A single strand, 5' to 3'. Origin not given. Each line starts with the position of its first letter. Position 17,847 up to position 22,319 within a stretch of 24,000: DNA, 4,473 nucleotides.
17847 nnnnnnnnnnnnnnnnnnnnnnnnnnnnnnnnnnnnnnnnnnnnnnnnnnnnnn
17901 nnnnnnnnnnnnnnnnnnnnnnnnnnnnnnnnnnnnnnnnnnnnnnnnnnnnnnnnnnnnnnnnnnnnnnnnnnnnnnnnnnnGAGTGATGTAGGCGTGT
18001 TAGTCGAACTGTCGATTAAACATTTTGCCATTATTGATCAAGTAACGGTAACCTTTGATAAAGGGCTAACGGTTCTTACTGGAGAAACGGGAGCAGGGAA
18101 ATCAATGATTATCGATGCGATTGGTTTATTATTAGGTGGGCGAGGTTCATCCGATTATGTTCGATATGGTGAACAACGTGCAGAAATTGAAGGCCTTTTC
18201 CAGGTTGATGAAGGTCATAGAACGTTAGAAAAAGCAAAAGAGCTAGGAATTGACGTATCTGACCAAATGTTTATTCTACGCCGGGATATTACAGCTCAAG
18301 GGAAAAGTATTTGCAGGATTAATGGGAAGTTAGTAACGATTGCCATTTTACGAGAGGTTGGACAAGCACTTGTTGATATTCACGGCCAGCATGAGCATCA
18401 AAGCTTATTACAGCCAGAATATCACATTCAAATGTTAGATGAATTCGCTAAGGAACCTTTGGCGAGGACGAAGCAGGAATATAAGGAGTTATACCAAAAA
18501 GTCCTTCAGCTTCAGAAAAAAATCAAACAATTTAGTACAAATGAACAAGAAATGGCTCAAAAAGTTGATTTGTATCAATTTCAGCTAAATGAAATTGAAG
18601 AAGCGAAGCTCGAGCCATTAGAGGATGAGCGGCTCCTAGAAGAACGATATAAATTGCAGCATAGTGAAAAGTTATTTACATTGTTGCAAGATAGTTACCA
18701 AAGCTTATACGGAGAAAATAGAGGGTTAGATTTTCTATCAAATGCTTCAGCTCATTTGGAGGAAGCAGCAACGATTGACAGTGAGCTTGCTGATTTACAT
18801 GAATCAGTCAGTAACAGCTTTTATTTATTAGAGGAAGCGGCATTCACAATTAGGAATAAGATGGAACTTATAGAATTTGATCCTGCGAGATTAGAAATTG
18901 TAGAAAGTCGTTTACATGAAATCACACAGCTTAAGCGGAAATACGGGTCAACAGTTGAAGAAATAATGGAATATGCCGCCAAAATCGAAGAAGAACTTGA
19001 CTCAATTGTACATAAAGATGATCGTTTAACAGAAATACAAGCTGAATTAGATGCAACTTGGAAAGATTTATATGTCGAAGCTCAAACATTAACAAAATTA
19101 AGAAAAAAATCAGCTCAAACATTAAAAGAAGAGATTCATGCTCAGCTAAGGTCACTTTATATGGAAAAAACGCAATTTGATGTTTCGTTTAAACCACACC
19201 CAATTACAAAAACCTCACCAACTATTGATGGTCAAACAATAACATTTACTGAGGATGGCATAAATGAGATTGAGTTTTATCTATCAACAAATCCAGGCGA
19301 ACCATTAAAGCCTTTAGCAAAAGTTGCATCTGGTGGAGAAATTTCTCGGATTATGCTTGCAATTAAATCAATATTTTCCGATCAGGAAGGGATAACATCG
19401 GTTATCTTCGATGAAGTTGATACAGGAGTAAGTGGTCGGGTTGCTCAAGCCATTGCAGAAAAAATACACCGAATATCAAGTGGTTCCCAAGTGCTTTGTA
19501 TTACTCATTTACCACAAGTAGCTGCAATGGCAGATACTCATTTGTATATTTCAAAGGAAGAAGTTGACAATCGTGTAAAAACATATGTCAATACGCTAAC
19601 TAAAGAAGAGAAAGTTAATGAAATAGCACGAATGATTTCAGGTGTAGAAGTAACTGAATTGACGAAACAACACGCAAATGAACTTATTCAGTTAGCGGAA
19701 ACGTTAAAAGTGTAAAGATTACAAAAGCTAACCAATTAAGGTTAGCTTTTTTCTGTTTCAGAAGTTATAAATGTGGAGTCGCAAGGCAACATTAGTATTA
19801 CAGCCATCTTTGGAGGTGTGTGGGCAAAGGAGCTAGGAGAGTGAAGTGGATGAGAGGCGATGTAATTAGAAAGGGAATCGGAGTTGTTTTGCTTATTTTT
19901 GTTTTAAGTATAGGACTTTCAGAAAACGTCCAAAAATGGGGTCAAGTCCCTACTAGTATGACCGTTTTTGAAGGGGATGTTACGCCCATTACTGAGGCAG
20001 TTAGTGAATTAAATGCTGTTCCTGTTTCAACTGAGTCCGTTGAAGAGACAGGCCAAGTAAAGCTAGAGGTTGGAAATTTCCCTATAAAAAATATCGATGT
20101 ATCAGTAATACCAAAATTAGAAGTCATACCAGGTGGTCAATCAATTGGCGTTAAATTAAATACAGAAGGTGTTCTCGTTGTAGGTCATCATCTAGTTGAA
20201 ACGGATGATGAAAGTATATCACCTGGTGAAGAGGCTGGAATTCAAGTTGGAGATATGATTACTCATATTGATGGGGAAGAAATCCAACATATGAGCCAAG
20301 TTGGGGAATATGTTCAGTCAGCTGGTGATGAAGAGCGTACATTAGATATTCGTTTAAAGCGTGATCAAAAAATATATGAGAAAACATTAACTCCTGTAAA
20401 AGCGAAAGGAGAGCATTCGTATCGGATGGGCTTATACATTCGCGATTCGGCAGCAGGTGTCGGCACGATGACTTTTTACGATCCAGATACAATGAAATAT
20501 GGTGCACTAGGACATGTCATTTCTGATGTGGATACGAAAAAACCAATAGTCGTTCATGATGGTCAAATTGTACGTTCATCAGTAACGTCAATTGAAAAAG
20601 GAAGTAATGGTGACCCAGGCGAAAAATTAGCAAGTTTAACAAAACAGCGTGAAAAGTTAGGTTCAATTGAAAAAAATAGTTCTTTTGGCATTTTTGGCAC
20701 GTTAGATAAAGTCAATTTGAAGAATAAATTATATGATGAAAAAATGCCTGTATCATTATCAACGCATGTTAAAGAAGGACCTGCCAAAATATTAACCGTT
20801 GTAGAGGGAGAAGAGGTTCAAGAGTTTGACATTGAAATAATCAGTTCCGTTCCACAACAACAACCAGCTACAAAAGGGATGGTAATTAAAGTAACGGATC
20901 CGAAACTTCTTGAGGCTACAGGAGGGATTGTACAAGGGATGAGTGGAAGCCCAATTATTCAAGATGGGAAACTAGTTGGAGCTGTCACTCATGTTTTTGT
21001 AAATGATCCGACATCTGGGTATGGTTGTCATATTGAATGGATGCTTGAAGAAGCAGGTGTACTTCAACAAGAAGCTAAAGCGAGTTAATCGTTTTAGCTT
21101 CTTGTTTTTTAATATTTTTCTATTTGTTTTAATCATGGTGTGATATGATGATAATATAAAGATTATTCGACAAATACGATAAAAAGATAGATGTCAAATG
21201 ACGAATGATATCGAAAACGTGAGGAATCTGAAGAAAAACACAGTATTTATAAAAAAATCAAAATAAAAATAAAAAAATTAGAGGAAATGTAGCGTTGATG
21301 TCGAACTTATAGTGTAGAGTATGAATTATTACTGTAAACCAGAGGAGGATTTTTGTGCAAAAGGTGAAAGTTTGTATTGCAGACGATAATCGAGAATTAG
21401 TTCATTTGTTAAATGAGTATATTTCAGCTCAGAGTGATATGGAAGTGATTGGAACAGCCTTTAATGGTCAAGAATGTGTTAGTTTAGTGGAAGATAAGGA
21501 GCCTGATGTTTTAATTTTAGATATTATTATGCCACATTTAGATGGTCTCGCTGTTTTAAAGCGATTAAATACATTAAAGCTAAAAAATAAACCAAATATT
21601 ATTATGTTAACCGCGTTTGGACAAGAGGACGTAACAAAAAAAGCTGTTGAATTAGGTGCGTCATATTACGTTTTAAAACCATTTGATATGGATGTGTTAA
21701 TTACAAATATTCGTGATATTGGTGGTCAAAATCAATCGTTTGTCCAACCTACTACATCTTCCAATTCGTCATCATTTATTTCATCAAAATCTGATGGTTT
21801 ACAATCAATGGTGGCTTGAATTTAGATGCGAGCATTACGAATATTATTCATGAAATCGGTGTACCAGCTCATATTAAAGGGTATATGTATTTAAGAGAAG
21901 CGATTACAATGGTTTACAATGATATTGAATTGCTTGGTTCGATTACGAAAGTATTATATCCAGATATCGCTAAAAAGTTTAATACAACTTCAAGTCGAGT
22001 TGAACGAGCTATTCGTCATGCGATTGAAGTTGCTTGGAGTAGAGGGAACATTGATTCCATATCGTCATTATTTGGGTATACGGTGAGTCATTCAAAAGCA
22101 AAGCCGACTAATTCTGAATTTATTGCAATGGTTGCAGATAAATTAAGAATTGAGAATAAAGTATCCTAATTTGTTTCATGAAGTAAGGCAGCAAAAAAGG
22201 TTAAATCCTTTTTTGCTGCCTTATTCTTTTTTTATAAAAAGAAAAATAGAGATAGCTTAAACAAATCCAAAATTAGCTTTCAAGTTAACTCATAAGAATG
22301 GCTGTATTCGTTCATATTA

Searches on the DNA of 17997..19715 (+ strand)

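Call 49: search_rna_families(source=L001, start=5200, end=6300, threshold=gathering)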
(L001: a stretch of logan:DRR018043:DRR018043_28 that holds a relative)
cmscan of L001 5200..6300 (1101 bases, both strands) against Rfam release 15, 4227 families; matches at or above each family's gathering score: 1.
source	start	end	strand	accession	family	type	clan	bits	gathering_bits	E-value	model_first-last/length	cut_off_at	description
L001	5444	6057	+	RF01071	OLE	Gene;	-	523.2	50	2.3e-152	1-616/616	no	Ornate Large Extremophilic RNA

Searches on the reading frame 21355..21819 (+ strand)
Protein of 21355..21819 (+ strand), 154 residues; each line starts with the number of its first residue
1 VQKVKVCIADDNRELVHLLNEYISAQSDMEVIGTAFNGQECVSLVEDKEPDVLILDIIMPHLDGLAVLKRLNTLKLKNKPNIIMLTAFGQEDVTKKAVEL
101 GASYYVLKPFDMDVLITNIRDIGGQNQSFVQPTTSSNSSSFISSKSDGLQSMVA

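Call 48: search_protein_families(library=ncbifam, proteins=[window:21355-21819:+], max_evalue=0.001)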
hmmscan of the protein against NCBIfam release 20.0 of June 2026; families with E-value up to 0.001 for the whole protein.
window:21355-21819:+ (154 aa): 96 families (the best 25 are shown)
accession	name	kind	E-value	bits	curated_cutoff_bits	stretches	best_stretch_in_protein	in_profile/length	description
TIGR02875.1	spore_0_A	equivalog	1.7e-57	194.6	200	1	2-147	1-146/262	sporulation transcription factor Spo0A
NF001965.0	PRK00742.1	subfamily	1.3e-21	77.2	293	1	1-111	1-110/357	chemotaxis-specific protein-glutamate methyltransferase CheB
NF041367.1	CheY_Halo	equivalog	1.9e-21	76.5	200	1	6-122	1-113/114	chemotaxis protein CheY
NF011896.0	PRK15369.1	equivalog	3.6e-20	72.5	242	1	1-138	1-135/211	two component system response regulator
NF008199.0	PRK10955.1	equivalog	2.1e-18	67.1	341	1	5-142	3-134/232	envelope stress response regulator transcription factor CpxR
NF008469.0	PRK11361.1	equivalog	5e-18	65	714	1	5-116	6-113/461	acetoacetate metabolism transcriptional regulator AtoC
NF008677.0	PRK11697.1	equivalog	5.6e-18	65.2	246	1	4-123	2-116/238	two-component system response regulator BtsR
NF009206.0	PRK12555.1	subfamily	5.6e-18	65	342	1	4-110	1-106/340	chemotaxis-specific protein-glutamate methyltransferase CheB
NF007005.1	PRK09468.1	equivalog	1.7e-17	63.7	331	1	3-128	3-124/237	osmolarity response regulator transcription factor OmpR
NF007935.0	PRK10651.1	equivalog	1.8e-17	63.3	250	1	3-122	6-123/216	two-component system response regulator NarL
TIGR02154.1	PhoB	equivalog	1.9e-17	63.3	296.2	1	5-121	4-118/226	phosphate regulon transcriptional regulator PhoB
NF040534.1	resp_reg_YycF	equivalog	4.1e-17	62.2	340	1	5-121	2-113/231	response regulator YycF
TIGR01818.1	ntrC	equivalog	1.7e-16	60.1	558.6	1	6-134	1-125/463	nitrogen regulation protein NR(I)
NF007135.0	PRK09581.1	equivalog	6.2e-16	58.3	474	1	5-121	4-118/457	PleD family two-component system response regulator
NF045944.1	ResRegRpaBCyano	equivalog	7.8e-16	58.1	330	1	8-127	2-116/229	response regulator transcription factor RpaB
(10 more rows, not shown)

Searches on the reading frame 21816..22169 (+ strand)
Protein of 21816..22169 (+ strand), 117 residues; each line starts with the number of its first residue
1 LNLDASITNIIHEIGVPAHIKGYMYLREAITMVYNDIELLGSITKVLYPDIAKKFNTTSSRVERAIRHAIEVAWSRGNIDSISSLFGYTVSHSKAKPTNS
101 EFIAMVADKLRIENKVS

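Call 48: search_protein_families(library=ncbifam, proteins=[window:21816-22169:+], max_evalue=0.001)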
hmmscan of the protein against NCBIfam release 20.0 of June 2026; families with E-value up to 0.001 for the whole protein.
window:21816-22169:+ (117 aa): 1 family
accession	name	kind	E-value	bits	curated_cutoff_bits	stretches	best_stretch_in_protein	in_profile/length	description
TIGR02875.1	spore_0_A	equivalog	6.4e-66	222.3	200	1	2-117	147-262/262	sporulation transcription factor Spo0A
